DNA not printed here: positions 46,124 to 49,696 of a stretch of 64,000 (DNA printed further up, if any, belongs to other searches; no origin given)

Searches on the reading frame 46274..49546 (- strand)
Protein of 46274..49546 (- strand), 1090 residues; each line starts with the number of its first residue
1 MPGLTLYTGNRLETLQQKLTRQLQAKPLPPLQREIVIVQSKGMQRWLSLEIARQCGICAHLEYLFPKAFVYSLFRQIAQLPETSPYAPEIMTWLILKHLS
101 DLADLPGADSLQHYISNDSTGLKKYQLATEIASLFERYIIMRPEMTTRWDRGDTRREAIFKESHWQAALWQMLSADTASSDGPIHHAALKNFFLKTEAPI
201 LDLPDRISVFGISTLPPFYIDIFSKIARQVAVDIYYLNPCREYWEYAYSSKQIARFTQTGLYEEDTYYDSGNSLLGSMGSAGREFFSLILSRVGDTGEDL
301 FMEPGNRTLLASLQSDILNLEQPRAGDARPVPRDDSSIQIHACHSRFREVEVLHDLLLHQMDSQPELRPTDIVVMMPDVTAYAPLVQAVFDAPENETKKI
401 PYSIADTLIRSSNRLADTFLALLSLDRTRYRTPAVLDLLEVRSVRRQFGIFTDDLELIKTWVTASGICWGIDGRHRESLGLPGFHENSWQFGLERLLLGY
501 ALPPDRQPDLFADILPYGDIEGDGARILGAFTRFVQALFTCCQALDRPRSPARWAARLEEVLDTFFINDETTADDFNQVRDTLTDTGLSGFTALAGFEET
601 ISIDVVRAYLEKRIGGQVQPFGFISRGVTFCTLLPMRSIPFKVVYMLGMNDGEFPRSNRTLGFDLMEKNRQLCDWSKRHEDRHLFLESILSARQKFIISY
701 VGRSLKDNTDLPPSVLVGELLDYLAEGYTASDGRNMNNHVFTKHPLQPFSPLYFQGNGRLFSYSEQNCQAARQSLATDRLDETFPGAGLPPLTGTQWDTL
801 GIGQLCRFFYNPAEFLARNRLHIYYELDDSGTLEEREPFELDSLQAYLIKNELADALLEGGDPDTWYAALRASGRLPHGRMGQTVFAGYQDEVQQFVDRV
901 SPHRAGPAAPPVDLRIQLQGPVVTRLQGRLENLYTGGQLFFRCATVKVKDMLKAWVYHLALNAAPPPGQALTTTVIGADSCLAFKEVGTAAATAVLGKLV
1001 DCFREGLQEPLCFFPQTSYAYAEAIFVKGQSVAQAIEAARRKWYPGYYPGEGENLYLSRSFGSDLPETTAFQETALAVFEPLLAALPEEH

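Call 29: search_protein_families(library=pfam, proteins=[window:46274-49546:-], max_evalue=0.00001)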
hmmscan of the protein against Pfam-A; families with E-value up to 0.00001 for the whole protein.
window:46274-49546:- (1090 aa): 2 families
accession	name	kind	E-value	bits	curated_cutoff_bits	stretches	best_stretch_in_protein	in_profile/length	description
PF04257.20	Exonuc_V_gamma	-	1.2e-88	297.8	25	1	4-320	1-314/314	Exodeoxyribonuclease V, gamma subunit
PF17946.7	RecC_C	-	2.6e-56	191.1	22.6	1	797-1025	1-201/202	RecC C-terminal domain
